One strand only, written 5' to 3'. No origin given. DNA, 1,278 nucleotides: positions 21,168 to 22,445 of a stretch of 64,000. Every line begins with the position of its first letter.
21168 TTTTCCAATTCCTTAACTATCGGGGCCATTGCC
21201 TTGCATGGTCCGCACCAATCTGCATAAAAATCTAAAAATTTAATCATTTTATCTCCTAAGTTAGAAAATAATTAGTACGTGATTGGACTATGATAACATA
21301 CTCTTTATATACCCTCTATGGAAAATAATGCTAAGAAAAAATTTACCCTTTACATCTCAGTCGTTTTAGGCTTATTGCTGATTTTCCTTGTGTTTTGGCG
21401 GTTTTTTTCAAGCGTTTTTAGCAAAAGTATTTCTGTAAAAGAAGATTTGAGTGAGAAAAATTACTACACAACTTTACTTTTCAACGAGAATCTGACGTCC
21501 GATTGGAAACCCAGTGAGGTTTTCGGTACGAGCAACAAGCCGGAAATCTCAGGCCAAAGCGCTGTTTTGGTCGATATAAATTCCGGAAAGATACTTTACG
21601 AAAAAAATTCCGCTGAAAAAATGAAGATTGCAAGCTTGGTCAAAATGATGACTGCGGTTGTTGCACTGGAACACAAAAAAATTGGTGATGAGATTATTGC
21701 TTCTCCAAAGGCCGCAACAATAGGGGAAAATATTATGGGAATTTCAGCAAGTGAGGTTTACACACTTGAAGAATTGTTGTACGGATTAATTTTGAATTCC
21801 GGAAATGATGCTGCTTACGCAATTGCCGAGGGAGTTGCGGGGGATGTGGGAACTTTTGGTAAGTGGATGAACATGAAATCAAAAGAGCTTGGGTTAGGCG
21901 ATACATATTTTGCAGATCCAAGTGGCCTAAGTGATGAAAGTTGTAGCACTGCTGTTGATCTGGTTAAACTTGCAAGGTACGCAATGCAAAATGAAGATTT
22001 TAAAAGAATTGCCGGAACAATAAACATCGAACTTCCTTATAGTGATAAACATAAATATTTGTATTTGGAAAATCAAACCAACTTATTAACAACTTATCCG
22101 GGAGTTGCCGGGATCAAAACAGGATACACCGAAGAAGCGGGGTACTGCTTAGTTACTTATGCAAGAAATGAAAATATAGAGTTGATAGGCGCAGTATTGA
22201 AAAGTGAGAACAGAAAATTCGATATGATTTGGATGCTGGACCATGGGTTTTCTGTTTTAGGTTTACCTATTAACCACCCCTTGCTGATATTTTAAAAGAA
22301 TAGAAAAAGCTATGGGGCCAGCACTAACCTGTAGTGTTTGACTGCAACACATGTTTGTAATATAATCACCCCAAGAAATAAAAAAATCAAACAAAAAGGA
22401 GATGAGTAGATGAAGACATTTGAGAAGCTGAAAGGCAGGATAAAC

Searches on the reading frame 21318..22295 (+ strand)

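Call 12: search_protein_families(library=pfam, proteins=[window:21318-22295:+], max_evalue=0.001)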
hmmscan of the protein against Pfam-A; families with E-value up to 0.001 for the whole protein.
window:21318-22295:+ (325 aa): 3 families
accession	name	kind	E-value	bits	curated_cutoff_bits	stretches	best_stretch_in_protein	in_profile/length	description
PF00768.25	Peptidase_S11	-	4.8e-54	183.8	27.6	1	72-296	5-237/239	D-alanyl-D-alanine carboxypeptidase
PF02113.21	Peptidase_S13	-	1e-06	28.2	22.8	1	74-118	11-57/444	D-Ala-D-Ala carboxypeptidase 3 (S13) family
PF13354.11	Beta-lactamase2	-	0.00023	21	22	1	83-218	3-142/214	Beta-lactamase enzyme family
